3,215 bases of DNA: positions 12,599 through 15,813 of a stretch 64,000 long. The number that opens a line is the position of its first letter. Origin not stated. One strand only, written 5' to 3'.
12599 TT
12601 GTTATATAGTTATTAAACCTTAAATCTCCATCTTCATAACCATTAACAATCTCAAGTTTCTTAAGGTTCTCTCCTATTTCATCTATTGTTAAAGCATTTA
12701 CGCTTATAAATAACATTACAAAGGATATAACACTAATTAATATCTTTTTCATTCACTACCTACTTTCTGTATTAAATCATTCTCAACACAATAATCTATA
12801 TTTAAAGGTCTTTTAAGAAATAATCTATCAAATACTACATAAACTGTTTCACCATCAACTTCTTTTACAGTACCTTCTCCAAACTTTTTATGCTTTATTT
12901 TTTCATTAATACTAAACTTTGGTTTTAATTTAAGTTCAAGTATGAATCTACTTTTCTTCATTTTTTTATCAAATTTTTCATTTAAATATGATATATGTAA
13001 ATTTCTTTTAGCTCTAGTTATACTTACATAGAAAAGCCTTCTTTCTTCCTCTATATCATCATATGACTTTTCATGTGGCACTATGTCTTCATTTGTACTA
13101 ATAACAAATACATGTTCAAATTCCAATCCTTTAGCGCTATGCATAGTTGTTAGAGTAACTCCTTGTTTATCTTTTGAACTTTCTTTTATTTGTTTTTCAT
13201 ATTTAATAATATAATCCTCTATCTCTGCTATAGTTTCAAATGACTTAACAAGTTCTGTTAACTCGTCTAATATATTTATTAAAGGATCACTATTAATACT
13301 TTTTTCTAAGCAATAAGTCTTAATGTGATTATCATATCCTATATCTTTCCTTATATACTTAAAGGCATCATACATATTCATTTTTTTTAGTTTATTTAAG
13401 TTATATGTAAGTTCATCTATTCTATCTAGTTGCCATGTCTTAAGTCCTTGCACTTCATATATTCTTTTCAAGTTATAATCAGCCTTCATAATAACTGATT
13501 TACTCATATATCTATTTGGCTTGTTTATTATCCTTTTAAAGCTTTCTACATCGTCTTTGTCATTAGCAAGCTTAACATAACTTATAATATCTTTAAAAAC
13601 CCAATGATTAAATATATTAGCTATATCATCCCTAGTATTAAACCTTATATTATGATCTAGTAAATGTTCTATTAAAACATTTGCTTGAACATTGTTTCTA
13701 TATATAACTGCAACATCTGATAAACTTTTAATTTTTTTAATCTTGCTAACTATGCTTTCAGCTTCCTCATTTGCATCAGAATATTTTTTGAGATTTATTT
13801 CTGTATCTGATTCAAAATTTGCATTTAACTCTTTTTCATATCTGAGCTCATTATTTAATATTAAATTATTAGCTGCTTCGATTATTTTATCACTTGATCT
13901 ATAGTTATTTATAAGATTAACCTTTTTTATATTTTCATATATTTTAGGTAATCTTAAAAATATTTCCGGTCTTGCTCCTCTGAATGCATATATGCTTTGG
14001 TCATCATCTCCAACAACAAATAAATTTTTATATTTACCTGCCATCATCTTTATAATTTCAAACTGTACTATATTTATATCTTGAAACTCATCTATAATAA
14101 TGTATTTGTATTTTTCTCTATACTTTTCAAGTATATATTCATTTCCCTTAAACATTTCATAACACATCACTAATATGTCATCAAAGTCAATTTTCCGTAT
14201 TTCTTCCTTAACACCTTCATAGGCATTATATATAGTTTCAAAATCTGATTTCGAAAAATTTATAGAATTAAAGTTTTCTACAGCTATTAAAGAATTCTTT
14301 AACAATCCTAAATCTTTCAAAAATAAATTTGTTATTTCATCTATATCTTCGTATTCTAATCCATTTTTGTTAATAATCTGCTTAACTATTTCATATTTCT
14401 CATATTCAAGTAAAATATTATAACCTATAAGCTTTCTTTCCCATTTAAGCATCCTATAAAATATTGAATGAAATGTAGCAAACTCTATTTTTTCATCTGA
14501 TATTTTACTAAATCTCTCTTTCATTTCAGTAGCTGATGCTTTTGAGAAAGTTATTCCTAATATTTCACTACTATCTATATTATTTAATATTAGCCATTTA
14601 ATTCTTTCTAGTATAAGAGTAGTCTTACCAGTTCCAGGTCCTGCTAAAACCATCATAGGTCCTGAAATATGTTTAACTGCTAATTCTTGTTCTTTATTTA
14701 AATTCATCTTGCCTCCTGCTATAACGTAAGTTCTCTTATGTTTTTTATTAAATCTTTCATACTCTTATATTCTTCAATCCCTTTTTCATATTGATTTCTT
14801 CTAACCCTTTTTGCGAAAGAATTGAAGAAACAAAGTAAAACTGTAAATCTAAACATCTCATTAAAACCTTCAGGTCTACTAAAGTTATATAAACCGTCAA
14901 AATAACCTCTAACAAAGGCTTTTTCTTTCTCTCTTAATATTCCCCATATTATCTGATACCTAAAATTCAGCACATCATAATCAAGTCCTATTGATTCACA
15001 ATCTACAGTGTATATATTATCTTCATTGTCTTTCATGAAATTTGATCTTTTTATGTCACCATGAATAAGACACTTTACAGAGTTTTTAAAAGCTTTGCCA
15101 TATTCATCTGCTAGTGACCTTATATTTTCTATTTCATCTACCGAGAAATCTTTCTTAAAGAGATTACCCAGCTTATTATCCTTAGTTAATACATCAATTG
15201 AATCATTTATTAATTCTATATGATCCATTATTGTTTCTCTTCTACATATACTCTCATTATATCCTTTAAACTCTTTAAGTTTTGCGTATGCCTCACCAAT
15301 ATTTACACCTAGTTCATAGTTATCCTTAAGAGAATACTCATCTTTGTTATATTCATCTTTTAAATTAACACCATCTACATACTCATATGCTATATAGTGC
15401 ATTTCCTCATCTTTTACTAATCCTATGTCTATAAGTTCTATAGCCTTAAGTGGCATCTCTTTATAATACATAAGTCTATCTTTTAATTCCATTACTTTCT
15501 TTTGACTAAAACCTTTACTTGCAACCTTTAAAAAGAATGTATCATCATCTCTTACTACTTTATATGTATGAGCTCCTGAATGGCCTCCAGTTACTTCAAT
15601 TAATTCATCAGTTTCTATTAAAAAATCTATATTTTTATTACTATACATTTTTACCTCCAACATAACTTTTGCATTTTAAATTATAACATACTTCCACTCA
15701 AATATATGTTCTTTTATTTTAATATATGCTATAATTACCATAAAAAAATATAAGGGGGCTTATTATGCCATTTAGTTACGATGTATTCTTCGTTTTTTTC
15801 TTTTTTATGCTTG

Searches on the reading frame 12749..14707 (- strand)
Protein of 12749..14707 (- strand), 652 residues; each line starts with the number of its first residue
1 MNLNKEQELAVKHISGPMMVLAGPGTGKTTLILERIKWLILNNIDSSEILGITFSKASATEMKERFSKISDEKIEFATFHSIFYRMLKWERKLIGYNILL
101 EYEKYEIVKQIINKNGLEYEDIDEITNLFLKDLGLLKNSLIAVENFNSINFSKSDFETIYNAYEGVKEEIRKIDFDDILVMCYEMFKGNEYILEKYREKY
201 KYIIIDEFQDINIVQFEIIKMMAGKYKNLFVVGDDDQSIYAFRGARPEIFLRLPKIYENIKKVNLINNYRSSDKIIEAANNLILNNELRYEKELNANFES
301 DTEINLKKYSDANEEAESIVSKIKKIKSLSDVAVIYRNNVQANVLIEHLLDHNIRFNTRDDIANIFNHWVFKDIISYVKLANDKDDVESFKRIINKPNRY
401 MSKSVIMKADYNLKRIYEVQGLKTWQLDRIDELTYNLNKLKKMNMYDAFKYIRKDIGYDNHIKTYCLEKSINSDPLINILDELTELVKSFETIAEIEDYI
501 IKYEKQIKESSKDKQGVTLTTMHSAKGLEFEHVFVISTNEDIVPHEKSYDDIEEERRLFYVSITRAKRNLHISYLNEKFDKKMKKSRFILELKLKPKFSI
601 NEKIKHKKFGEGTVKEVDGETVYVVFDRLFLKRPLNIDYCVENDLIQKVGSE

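Call 42: search_protein_families(library=pfam, proteins=[window:12749-14707:-], max_evalue=0.00001)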
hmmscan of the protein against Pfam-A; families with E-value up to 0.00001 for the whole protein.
window:12749-14707:- (652 aa): 6 families
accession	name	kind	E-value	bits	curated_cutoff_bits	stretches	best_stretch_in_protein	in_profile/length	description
PF00580.27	UvrD-helicase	-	1.4e-63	215.6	23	1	3-255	1-268/271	UvrD/REP helicase N-terminal domain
PF13361.12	UvrD_C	-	1.3e-45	156.8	25.6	1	264-576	2-349/350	UvrD-like helicase C-terminal domain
PF13245.12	AAA_19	-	9.6e-23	81.3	25.1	1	8-243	2-134/134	AAA domain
PF01443.25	Viral_helicase1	-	2.4e-12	47.6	21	1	491-572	151-226/228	Viral superfamily 1 RNA helicase core domain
PF13538.12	UvrD_C_2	-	9.9e-10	38.6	27.4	1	517-572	2-51/52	UvrD-like helicase C-terminal domain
PF13087.12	AAA_12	-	4.8e-06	26.7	27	0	484-572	103-190/195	AAA domain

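Call 60: find_related_loci(query=window:12749-14707:-, collection=genome_contigs, flank=1000)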
Query window:12749-14707:- (652 aa) in genome_contigs; peptide patterns used: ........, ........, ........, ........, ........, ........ (x = any residue, [..] = any of these).
24 stretches matched a pattern; 5 encode a relative of the query (tblastn E <= 1e-3); 5 distinct loci.
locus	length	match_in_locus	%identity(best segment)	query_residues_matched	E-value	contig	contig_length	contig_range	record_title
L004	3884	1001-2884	32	1-579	2e-58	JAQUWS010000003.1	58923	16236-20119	MAG: Candidatus Gracilibacteria bacterium isolate STD2_196 NODE_1751_length_58923_cov_9.088850_Sandtown_D2, whole genome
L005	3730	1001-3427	33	1-589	7e-50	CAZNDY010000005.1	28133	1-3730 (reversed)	MAG TPA_asm: uncultured Gammaproteobacteria bacterium isolate SRP241341_co1_32 genome assembly, contig: NODE_1933_length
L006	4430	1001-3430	31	1-589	2e-44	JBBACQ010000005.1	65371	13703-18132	MAG: Patescibacteria group bacterium isolate SO_2017_LW1_52 NODE_201_length_65371_cov_1.665364_LW64-88_2017, whole genom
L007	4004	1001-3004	27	2-594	3e-42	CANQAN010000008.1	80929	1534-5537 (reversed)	MAG: uncultured Helicobacteraceae bacterium isolate Lapin-002__bin38 genome assembly, contig: Lapin-002__NODE_349_length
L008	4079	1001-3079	23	1-539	9e-22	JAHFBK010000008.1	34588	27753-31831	MAG: Candidatus Dadabacteria bacterium isolate nzgw197 NODE_359_length_34589_cov_21.551932, whole genome shotgun sequenc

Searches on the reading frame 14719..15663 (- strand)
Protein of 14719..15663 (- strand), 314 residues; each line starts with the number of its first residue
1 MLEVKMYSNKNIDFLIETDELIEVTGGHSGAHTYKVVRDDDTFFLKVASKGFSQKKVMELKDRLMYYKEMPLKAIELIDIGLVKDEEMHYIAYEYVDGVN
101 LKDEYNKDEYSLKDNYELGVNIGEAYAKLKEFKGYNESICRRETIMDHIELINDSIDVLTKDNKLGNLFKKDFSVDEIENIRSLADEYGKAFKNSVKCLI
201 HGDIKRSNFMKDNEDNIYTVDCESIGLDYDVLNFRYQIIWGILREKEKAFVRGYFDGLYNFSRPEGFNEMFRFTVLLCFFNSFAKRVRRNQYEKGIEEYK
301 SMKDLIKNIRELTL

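Call 59: search_protein_families(library=pfam, proteins=[window:14719-15663:-], max_evalue=0.00001)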
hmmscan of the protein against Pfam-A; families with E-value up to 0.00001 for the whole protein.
window:14719-15663:- (314 aa): 1 family
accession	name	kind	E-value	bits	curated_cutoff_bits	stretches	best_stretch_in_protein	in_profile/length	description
PF01636.29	APH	-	4.6e-08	33.5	23.2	1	24-226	5-198/239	Phosphotransferase enzyme family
